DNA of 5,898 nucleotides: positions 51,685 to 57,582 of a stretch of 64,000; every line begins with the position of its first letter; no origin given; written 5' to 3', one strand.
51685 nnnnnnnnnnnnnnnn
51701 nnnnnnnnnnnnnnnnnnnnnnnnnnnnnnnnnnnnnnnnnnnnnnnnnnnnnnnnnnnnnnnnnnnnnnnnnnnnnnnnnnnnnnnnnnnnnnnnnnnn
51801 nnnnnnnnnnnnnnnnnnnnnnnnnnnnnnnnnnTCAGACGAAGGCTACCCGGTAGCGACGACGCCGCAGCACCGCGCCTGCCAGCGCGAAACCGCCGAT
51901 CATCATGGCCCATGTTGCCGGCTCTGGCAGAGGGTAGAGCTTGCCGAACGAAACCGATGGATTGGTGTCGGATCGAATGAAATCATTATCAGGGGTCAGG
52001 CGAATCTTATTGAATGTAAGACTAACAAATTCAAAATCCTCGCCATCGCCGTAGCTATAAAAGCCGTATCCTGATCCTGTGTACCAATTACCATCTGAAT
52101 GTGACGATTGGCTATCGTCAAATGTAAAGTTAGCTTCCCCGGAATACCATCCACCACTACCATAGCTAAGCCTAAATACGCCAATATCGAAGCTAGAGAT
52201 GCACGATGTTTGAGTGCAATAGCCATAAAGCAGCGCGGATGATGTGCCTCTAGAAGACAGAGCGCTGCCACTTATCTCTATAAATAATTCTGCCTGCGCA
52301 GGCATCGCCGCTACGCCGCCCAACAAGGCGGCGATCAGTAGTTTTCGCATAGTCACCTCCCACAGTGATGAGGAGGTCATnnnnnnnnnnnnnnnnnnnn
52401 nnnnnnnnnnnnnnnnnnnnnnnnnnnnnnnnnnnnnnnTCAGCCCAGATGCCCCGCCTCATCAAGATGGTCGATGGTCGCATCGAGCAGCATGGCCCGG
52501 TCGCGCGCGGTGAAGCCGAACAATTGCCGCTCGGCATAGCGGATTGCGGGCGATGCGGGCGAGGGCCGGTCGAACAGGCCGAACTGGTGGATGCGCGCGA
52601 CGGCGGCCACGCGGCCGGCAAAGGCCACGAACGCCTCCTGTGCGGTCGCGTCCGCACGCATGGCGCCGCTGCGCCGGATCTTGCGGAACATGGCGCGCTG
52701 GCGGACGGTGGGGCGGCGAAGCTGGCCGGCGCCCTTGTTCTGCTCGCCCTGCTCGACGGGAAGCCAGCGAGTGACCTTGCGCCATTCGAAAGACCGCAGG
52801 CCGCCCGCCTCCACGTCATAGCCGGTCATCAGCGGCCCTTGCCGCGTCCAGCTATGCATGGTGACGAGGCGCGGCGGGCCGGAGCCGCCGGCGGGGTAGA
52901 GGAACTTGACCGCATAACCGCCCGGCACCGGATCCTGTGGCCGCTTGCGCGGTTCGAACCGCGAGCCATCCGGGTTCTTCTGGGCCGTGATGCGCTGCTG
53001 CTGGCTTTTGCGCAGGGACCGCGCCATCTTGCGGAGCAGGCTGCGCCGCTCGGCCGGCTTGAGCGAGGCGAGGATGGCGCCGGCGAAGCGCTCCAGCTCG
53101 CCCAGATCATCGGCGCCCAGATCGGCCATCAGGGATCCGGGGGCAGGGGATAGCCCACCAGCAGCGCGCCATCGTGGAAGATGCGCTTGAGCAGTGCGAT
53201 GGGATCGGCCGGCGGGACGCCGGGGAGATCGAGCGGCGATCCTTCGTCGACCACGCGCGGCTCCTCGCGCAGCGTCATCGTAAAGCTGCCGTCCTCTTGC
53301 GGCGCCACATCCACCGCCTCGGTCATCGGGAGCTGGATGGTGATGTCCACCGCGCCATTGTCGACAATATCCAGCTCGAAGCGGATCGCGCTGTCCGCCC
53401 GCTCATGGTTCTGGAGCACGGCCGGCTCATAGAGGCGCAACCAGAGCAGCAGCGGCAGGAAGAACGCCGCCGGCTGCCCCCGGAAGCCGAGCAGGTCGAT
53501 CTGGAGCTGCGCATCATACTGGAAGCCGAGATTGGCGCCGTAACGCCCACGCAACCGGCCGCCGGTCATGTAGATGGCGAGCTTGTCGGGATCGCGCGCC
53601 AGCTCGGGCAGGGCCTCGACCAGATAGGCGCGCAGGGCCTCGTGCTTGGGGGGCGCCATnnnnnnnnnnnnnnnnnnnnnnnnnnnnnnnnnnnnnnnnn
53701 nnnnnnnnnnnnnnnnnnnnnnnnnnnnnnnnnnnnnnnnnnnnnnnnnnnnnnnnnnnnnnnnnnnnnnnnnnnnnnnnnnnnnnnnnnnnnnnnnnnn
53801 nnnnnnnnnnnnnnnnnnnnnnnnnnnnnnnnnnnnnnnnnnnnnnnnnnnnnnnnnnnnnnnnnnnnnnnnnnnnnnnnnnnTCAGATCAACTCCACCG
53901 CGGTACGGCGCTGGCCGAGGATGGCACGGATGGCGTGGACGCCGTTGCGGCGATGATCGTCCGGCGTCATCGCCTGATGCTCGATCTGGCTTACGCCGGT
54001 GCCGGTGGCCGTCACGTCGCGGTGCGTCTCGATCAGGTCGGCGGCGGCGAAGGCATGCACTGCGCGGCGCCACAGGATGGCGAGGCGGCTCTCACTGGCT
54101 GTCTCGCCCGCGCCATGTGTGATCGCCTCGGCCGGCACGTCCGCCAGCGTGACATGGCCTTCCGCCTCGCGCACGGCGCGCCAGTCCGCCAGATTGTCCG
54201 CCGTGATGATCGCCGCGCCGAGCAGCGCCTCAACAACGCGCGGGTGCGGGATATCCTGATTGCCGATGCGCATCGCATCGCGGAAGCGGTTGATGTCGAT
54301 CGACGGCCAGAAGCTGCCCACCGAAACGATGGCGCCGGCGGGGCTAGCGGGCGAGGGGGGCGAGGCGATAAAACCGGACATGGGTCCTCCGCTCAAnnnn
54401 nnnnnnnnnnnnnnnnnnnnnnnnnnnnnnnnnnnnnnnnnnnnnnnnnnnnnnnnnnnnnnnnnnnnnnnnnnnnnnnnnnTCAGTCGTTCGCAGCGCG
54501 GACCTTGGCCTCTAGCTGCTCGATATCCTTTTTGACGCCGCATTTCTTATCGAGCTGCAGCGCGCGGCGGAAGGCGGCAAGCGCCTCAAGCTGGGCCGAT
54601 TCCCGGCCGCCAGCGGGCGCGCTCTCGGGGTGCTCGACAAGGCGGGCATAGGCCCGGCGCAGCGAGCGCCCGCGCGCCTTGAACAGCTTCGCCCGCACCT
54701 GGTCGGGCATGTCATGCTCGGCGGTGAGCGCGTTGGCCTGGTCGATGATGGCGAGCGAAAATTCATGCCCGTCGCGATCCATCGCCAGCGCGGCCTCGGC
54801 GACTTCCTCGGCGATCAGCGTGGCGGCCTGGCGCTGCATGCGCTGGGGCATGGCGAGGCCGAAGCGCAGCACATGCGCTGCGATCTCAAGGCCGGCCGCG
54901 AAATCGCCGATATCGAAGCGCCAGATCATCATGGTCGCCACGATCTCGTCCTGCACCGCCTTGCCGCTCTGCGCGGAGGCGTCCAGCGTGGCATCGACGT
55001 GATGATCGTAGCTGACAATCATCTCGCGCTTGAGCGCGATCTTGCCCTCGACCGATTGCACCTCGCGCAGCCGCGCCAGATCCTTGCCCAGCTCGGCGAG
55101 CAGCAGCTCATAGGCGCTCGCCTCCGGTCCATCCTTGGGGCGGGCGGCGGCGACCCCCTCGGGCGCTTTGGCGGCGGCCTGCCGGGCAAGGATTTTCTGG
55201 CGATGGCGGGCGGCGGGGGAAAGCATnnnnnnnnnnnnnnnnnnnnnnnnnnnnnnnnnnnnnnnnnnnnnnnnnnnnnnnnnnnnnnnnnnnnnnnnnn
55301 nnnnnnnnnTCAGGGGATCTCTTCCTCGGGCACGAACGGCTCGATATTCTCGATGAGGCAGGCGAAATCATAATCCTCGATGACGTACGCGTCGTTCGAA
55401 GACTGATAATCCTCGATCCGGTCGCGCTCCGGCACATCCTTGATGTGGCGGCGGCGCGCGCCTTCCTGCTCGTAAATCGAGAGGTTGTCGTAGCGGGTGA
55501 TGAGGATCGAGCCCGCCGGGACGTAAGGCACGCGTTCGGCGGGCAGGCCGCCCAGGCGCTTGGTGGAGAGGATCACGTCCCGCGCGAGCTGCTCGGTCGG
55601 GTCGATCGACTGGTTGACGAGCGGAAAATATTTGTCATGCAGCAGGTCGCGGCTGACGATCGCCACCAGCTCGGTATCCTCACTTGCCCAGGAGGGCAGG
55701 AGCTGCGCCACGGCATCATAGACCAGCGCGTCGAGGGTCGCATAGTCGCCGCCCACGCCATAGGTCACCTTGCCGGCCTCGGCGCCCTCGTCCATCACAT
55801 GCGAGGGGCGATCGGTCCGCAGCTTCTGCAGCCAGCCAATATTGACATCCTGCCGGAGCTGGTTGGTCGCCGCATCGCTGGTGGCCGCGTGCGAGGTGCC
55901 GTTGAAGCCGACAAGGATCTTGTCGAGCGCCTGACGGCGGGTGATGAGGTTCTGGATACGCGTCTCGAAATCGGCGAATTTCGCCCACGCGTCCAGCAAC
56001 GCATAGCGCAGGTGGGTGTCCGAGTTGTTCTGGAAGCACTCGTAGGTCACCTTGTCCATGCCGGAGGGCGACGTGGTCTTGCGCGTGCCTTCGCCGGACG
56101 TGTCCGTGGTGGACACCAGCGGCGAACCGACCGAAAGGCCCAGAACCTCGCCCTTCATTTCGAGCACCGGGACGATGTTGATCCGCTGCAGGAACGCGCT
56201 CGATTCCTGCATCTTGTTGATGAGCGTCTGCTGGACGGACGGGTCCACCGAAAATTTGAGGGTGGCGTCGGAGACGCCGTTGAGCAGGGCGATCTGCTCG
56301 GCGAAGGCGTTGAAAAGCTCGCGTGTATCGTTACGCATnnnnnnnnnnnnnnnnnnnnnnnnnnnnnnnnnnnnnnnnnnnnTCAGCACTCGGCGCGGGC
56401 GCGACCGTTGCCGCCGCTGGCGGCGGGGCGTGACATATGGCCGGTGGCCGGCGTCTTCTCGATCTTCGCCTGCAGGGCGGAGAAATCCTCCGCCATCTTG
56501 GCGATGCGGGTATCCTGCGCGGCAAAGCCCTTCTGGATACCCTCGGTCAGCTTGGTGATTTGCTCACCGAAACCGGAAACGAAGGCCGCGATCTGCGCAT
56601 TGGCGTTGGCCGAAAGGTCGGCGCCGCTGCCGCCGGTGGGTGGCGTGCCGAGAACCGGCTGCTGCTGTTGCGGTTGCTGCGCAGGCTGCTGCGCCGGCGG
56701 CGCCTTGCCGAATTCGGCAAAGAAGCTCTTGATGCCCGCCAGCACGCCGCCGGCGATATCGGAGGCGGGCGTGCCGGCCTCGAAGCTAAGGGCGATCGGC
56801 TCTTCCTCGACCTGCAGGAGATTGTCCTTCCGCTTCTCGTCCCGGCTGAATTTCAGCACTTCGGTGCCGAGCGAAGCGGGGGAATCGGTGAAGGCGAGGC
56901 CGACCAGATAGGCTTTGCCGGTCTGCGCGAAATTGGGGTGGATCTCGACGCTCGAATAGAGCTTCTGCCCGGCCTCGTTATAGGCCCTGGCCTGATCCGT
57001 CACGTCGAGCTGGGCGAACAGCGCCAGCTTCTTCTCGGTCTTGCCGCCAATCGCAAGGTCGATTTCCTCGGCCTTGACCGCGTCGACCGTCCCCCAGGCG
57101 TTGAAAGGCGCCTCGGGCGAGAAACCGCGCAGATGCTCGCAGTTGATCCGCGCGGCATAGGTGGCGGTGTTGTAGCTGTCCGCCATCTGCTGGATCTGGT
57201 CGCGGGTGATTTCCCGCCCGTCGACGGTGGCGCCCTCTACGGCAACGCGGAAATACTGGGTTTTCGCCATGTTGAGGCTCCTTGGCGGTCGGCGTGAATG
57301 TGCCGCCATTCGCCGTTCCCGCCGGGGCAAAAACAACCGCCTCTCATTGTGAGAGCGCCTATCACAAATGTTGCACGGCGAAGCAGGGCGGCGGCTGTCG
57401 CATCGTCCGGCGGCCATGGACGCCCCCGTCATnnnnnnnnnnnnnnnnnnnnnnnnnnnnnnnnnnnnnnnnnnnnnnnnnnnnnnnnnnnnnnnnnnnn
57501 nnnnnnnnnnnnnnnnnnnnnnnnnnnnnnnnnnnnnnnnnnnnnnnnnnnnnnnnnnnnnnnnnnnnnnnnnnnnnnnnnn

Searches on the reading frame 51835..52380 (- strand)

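Call 3: search_protein_families(library=pfam, proteins=[window:51835-52380:-], max_evalue=0.1)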
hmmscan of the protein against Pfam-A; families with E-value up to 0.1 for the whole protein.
window:51835-52380:- (181 aa): 1 family
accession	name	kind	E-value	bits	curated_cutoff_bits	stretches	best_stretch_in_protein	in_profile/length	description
PF07589.16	PEP-CTERM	-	1.8e-05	25.1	20.7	1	152-174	3-24/24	PEP-CTERM motif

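Call 66: search_protein_families(library=ncbifam, proteins=[window:51835-52380:-], max_evalue=0.1)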
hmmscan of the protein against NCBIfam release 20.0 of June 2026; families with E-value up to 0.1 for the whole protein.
window:51835-52380:- (181 aa): 9 families
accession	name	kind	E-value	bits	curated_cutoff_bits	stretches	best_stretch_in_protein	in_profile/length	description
NF035944.1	PEPxxWA-CTERM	domain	5.1e-13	48.7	35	1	152-174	2-24/24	PEPxxWA-CTERM sorting domain-containing protein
NF038126.1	PEP_CTERM_FxDxF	subfamily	5.6e-07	29.9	50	1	148-174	139-165/165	FxDxF family PEP-CTERM protein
NF033554.9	floc_PepA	equivalog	5.6e-07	29.6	80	1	80-175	165-259/261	flocculation-associated PEP-CTERM protein PepA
NF038129.1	PEP_NF038129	equivalog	7.8e-07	29.1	65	1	124-174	142-194/194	NF038129 family PEP-CTERM protein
NF038119.1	PEP_CTERM_MHFG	equivalog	5.2e-05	23.7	100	1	139-175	224-260/260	MHFG family PEP-CTERM protein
TIGR02595.1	PEP_CTERM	domain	0.0008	20.1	16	1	152-175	2-23/24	PEP-CTERM sorting domain-containing protein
NF033947.0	PEP-cistern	hypoth_equivalog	0.01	15.6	60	1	149-173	171-195/195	cistern family PEP-CTERM protein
NF038120.1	PEP_CTERM_QFxxD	subfamily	0.016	15.1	80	1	149-175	191-215/215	NF038120 family PEP-CTERM protein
NF038124.1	PEP_CTERM_TLD_A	exception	0.018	14.7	100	1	150-175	210-235/235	PEP_CTERM-anchored TLD domain-containing protein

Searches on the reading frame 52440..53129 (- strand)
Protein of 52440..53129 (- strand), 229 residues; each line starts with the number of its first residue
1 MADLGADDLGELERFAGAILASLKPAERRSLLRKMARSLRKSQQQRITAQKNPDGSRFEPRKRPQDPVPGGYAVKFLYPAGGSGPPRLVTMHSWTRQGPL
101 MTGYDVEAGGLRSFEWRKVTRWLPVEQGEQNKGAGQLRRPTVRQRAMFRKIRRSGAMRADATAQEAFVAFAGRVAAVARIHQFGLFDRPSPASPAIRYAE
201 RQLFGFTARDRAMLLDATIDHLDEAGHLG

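Call 29: search_protein_families(library=pfam, proteins=[window:52440-53129:-], max_evalue=0.001)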
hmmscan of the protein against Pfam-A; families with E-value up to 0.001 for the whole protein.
window:52440-53129:- (229 aa): 1 family
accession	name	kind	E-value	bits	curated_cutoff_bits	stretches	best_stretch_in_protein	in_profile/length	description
PF05069.18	Phage_tail_S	-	1.1e-27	97.1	24.3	2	139-222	63-147/148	Phage virion morphogenesis family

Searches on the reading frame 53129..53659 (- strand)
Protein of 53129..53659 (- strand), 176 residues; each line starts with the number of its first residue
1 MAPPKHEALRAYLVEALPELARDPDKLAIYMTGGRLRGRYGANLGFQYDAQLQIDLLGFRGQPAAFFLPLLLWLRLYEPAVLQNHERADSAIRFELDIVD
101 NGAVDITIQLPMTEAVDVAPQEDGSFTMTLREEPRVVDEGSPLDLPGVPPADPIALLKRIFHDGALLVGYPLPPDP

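Call 33: search_protein_families(library=pfam, proteins=[window:53129-53659:-], max_evalue=0.01)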
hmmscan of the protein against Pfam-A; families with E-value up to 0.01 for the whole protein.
window:53129-53659:- (176 aa): 1 family
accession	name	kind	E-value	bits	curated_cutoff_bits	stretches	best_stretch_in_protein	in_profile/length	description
PF06891.17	P2_Phage_GpR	-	2.3e-37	128.5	25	1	5-134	3-133/133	P2 phage tail completion protein R (GpR)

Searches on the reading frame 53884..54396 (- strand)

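Call 33: search_protein_families(library=pfam, proteins=[window:53884-54396:-], max_evalue=0.01)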
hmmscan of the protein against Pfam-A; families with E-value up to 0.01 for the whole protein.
window:53884-54396:- (170 aa): 1 family
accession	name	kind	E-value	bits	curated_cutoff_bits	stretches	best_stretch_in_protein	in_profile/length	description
PF05926.16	Phage_GPL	-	2.5e-33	115.4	27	1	27-170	4-139/139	Phage head completion protein (GPL)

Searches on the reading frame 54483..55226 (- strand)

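Call 33: search_protein_families(library=pfam, proteins=[window:54483-55226:-], max_evalue=0.01)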
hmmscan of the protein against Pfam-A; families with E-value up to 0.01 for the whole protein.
window:54483-55226:- (247 aa): 1 family
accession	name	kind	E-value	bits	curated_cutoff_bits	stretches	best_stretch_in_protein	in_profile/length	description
PF05944.17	Phage_term_smal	-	1.1e-37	129.4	29.4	1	43-176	1-130/130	Phage small terminase subunit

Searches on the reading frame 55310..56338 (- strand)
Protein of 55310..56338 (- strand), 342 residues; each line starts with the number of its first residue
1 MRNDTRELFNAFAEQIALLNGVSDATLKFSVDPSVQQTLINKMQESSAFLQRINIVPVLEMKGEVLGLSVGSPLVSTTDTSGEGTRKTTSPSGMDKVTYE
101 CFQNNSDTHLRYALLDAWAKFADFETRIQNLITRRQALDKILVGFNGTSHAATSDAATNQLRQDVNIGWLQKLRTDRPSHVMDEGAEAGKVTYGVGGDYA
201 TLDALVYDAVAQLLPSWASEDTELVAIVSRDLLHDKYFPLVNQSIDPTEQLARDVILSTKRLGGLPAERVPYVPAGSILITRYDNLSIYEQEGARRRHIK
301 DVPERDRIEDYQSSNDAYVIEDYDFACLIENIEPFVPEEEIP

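Call 29: search_protein_families(library=pfam, proteins=[window:55310-56338:-], max_evalue=0.001)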
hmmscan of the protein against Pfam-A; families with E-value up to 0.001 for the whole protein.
window:55310-56338:- (342 aa): 1 family
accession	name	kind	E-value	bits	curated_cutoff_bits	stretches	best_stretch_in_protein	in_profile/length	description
PF05125.18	Phage_cap_P2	-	1.6e-130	435.4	27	1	9-332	2-327/327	Phage major capsid protein, P2 family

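Call 88: list_cluster_members(proteins=[P0009, P0008, window:55310-56338:-, window:40658-41776:-, window:46455-46769:+, L008:9687-10001:+])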
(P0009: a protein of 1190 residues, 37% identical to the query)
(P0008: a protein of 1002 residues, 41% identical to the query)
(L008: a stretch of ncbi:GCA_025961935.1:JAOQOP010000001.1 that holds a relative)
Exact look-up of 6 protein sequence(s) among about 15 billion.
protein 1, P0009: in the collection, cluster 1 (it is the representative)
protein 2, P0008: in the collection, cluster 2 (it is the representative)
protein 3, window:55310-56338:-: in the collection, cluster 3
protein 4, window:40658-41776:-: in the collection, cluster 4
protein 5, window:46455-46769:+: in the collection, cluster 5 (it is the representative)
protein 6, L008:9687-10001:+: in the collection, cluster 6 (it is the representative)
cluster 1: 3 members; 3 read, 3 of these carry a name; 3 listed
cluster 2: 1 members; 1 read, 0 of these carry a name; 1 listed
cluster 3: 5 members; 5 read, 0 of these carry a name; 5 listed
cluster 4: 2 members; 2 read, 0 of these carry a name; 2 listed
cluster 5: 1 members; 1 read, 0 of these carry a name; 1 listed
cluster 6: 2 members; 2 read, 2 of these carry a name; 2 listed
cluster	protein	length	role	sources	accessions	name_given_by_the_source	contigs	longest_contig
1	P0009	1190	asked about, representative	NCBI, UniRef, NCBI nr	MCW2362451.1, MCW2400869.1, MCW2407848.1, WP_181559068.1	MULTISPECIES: hypothetical protein [Sphingobium] | hypothetical protein n=1 Tax=Sphingobium TaxID=165695 RepID=UPI0015EBB5E5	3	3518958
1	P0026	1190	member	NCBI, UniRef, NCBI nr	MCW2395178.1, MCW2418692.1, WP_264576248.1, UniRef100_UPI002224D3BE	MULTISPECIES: hypothetical protein [unclassified Sphingobium] | hypothetical protein n=1 Tax=unclassified Sphingobium TaxID=2611147 RepID=UPI002224D3BE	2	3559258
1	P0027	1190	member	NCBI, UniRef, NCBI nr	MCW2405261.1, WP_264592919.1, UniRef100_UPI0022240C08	hypothetical protein M2336_001890 [Sphingobium sp. B1D7B] | hypothetical protein n=1 Tax=Sphingobium sp. B1D7B TaxID=2940578 RepID=UPI0022240C08 | hypothetical protein [Sphingobium sp. B1D7B]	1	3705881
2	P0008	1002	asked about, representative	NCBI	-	-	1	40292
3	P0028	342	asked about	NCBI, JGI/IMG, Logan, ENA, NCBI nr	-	-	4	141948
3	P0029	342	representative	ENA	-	-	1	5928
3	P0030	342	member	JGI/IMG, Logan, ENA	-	-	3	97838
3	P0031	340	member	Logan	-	-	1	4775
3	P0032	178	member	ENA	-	-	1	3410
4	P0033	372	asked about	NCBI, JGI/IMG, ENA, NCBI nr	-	-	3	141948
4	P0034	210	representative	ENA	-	-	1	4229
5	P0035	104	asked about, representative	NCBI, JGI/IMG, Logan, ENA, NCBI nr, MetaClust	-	-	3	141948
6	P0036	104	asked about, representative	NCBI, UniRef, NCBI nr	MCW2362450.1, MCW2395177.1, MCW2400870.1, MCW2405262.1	hypothetical protein M2336_001891 [Sphingobium sp. B1D7B] | hypothetical protein n=1 Tax=Sphingobium TaxID=165695 RepID=UPI0015EB2CB6 | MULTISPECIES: hypothetical protein [Sphingobium]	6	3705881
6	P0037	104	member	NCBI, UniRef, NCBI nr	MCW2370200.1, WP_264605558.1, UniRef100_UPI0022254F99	hypothetical protein [Sphingobium sp. B11D3D] | hypothetical protein n=1 Tax=Sphingobium sp. B11D3D TaxID=2940576 RepID=UPI0022254F99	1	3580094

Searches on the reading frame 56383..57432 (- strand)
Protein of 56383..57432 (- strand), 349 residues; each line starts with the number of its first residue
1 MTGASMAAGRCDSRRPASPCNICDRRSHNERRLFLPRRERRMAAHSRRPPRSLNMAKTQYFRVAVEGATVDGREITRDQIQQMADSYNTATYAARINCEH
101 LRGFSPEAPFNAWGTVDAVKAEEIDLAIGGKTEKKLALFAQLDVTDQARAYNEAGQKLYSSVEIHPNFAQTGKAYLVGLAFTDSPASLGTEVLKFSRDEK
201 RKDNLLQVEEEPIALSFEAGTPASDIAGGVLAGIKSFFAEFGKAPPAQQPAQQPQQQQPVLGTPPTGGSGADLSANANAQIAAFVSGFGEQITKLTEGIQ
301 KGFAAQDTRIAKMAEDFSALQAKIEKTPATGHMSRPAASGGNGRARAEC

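Call 29: search_protein_families(library=pfam, proteins=[window:56383-57432:-], max_evalue=0.001)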
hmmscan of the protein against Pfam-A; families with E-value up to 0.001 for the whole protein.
window:56383-57432:- (349 aa): 1 family
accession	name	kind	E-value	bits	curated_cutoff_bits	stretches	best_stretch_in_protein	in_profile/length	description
PF05929.16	Phage_GPO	-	4.2e-73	246.7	33.6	1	59-349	2-268/268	Phage capsid scaffolding protein (GPO) serine peptidase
